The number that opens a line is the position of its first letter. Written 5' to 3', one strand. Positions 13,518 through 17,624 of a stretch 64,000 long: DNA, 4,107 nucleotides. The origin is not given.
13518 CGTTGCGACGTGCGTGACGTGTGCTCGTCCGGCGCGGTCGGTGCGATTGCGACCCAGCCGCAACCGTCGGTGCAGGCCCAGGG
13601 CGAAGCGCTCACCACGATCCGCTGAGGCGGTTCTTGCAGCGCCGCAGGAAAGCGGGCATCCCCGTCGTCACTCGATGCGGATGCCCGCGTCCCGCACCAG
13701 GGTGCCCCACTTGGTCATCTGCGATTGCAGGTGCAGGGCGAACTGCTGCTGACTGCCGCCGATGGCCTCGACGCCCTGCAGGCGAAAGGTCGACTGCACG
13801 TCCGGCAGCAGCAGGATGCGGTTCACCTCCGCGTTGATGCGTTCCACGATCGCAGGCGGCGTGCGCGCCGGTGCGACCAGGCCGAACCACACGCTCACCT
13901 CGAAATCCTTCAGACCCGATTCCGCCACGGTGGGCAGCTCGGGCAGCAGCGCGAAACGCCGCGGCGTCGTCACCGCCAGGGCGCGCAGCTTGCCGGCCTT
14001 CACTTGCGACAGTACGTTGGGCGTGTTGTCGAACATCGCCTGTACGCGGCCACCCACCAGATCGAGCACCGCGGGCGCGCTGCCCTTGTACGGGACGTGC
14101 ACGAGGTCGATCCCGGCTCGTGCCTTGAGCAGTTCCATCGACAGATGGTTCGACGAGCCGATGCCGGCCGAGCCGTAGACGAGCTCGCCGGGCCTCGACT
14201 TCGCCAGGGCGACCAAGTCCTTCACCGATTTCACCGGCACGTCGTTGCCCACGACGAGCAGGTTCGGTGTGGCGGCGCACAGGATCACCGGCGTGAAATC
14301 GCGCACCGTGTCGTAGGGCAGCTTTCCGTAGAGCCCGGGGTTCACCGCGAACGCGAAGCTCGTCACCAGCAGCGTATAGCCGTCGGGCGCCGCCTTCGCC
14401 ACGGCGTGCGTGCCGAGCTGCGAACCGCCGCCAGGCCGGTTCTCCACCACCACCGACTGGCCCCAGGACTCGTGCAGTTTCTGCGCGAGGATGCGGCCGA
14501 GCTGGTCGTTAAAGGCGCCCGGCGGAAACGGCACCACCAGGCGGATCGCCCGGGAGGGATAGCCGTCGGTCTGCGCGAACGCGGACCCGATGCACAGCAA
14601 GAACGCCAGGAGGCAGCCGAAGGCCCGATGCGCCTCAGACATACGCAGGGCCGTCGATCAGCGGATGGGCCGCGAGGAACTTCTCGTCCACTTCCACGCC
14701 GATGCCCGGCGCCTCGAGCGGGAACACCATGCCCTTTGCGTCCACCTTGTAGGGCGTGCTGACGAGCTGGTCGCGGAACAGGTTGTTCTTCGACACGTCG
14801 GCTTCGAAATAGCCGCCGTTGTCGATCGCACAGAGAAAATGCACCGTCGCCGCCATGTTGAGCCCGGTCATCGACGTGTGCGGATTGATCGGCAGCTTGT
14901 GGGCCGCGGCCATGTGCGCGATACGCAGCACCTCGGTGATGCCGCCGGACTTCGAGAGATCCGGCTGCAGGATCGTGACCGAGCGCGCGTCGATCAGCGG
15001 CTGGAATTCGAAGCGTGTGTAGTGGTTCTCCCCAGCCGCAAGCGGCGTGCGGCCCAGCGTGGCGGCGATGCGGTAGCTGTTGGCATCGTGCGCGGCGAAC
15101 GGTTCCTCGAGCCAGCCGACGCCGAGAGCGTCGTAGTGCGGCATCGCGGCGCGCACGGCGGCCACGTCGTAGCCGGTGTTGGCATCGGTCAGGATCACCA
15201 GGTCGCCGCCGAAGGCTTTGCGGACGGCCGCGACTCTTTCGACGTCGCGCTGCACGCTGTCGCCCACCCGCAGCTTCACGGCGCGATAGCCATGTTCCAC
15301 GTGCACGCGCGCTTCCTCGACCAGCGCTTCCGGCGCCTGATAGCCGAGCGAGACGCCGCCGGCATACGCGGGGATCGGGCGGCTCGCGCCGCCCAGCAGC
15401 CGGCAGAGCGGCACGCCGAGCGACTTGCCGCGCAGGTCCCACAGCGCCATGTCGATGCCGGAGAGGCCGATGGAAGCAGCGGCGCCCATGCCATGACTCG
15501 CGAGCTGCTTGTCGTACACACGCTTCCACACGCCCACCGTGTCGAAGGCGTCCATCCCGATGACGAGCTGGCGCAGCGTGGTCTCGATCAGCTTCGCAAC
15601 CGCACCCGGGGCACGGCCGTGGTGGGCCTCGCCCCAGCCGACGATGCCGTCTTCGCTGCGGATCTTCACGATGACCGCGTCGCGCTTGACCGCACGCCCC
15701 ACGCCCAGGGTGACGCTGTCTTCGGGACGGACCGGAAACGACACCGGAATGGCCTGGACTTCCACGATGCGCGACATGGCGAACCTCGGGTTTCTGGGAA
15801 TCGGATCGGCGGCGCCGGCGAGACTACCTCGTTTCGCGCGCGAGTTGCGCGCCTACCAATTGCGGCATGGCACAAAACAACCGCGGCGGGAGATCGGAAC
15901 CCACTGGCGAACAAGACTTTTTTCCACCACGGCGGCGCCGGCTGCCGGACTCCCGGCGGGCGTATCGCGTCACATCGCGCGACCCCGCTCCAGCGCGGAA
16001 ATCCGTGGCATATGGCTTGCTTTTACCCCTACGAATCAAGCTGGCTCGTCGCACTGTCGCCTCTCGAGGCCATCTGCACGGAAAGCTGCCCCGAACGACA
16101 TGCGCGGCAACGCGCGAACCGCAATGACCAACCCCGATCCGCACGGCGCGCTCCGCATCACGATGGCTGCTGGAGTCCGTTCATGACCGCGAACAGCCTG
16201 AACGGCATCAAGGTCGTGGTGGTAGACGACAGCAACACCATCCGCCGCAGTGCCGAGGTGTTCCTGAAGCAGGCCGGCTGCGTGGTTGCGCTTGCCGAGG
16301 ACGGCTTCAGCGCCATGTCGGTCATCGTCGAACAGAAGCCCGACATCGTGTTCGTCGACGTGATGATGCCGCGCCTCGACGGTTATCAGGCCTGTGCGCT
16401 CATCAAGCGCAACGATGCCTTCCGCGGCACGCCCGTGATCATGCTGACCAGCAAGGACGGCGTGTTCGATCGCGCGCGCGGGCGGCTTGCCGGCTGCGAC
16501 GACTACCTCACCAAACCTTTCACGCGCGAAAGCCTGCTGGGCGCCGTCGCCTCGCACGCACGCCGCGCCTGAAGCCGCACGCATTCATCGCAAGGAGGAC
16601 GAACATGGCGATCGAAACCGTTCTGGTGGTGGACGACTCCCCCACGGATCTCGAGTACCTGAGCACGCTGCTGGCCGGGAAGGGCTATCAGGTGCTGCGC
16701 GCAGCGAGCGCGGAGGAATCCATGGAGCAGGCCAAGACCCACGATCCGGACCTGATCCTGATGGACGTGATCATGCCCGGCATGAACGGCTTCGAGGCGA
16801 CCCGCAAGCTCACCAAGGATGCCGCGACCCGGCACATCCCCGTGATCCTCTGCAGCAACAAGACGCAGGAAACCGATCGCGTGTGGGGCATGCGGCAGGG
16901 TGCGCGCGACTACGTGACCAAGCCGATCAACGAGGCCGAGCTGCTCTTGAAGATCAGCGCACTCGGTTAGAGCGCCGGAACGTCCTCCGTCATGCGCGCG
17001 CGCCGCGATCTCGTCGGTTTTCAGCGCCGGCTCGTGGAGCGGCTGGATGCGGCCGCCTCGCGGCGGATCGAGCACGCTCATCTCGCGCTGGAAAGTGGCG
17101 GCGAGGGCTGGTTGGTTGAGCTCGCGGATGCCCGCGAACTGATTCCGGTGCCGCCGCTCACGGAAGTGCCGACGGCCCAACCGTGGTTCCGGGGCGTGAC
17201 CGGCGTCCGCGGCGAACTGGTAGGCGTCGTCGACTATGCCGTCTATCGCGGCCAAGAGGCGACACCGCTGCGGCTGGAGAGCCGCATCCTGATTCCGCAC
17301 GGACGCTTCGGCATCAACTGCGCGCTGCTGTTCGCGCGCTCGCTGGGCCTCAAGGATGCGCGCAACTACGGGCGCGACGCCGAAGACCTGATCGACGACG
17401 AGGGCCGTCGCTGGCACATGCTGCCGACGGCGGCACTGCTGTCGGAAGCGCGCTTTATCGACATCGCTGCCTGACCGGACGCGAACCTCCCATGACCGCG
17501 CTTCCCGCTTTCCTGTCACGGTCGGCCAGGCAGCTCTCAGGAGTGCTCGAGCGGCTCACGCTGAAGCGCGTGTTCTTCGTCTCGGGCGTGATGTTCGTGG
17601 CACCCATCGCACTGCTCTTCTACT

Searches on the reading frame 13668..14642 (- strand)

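Call 69: search_protein_families(library=pfam, proteins=[window:13668-14642:-], max_evalue=0.0001)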
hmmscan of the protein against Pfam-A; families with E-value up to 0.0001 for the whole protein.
window:13668-14642:- (324 aa): 1 family
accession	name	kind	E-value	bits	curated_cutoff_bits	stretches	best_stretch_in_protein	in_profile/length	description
PF03401.19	TctC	-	1.4e-81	274.5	27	1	50-320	3-273/274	Tripartite tricarboxylate transporter family receptor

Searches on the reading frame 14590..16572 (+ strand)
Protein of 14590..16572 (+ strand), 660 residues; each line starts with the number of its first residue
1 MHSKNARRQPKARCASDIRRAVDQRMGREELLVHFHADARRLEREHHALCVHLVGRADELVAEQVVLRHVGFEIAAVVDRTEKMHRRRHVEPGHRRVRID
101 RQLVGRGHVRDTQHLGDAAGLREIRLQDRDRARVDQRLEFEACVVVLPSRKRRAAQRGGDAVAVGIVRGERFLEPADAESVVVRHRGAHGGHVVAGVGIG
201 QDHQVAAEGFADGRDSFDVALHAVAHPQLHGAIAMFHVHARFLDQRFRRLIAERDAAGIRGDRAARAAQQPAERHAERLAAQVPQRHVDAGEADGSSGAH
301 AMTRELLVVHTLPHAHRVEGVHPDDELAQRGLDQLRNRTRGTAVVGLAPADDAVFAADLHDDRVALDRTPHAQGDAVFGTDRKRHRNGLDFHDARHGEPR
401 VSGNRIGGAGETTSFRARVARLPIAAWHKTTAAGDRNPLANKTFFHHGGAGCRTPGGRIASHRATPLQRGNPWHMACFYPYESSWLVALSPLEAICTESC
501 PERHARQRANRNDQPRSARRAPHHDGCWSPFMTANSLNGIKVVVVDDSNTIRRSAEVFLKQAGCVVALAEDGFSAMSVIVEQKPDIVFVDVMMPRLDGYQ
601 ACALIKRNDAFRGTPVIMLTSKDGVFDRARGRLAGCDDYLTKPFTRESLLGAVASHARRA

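Call 5: search_protein_families(library=pfam, proteins=[window:14590-16572:+], max_evalue=0.01)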
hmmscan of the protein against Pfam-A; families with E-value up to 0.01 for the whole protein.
window:14590-16572:+ (660 aa): 2 families
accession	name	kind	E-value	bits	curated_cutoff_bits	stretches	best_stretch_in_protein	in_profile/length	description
PF00072.30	Response_reg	-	6.5e-27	94.3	30.2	1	542-653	1-110/111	Response regulator receiver domain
PF02882.25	THF_DHG_CYH_C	-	0.0083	15.9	27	0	535-591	32-87/160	Tetrahydrofolate dehydrogenase/cyclohydrolase, NAD(P)-binding domain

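Call 39: search_protein_families(library=ncbifam, proteins=[window:14590-16572:+], max_evalue=0.001)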
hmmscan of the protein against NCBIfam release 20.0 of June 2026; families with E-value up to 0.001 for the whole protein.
window:14590-16572:+ (660 aa): 91 families (the best 25 are shown)
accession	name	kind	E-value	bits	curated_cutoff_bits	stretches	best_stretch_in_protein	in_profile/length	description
NF045944.1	ResRegRpaBCyano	equivalog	3.3e-26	92.1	330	1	543-659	1-114/229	response regulator transcription factor RpaB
NF007135.0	PRK09581.1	equivalog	2e-23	83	474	1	541-658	4-121/457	PleD family two-component system response regulator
TIGR02154.1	PhoB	equivalog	5.4e-23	81.5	296.2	1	541-659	4-122/226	phosphate regulon transcriptional regulator PhoB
NF040534.1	resp_reg_YycF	equivalog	5.7e-23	81.4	340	1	541-659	2-117/231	response regulator YycF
NF040689.1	MtrAB_MtrA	equivalog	2.4e-22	79.4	300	1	542-659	1-115/219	MtrAB system response regulator MtrA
NF041733.1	resp_reg_CseB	equivalog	3.1e-22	79.1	350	1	541-660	2-118/228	two-component system response regulator CseB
NF033120.0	vanR_FM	exception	1e-20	74.4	460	1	539-659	3-120/231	vancomycin resistance response regulator transcription factor, VanR-F/VanR-M family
NF033117.2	vanR_ACDEGLN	exception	4.5e-19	68.9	350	1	542-659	1-115/226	VanR-ABDEGLN family response regulator transcription factor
NF007546.0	PRK10161.1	equivalog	2.6e-18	66.5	471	1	541-659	4-122/229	phosphate response regulator transcription factor PhoB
NF007005.1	PRK09468.1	equivalog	3.4e-18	65.9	331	1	540-659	4-121/237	osmolarity response regulator transcription factor OmpR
TIGR01387.1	cztR_silR_copR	subfamily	6.2e-18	65.2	279.2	1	542-659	1-116/218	heavy metal response regulator transcription factor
NF053854.1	RespRegPhoBBctds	equivalog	6.9e-18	64.8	270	1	542-657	1-115/225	two-component system response regulator PhoB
NF041367.1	CheY_Halo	equivalog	1.2e-17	64.4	200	1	542-654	1-111/114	chemotaxis protein CheY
NF008567.0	PRK11517.1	equivalog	2.7e-17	62.9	353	1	541-658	2-116/223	response regulator transcription factor HprR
NF000403.1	vanR-C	exception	5.2e-17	62.2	480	1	541-659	4-119/231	vancomycin resistance response regulator transcription factor VanR-C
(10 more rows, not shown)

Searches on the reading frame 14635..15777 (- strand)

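Call 69: search_protein_families(library=pfam, proteins=[window:14635-15777:-], max_evalue=0.0001)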
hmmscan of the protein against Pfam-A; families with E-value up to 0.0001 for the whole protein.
window:14635-15777:- (380 aa): 2 families
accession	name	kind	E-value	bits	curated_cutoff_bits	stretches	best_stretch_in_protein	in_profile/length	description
PF13378.12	MR_MLE_C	-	2.1e-58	198.1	29.4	1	152-366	2-218/219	Enolase C-terminal domain-like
PF02746.21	MR_MLE_N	-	1.6e-17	64.2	22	1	21-129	15-117/117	Mandelate racemase / muconate lactonizing enzyme, N-terminal domain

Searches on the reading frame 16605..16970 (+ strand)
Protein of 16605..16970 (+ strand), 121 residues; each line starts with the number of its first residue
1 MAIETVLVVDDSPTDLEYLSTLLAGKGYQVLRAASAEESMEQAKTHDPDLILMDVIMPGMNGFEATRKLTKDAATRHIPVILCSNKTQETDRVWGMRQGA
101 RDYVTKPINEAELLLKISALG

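Call 5: search_protein_families(library=pfam, proteins=[window:16605-16970:+], max_evalue=0.01)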
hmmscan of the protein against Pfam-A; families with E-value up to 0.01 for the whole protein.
window:16605-16970:+ (121 aa): 2 families
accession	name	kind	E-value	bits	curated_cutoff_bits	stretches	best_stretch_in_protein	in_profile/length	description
PF00072.30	Response_reg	-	6.5e-29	100.8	30.2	1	6-117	1-110/111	Response regulator receiver domain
PF02310.24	B12-binding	-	4.9e-05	23.6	32.1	1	14-82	15-86/121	B12 binding domain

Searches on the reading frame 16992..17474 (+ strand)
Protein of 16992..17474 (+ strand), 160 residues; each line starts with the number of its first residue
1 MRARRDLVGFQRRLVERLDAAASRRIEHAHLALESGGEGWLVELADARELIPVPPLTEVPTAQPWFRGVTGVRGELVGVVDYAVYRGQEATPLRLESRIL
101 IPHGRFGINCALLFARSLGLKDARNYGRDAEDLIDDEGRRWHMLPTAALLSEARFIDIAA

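Call 5: search_protein_families(library=pfam, proteins=[window:16992-17474:+], max_evalue=0.01)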
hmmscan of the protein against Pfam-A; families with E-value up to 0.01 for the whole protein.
window:16992-17474:+ (160 aa): 1 family
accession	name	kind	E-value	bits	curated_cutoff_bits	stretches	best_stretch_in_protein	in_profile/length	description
PF01584.24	CheW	-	6.2e-09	36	23.5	1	33-101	5-73/138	CheW-like domain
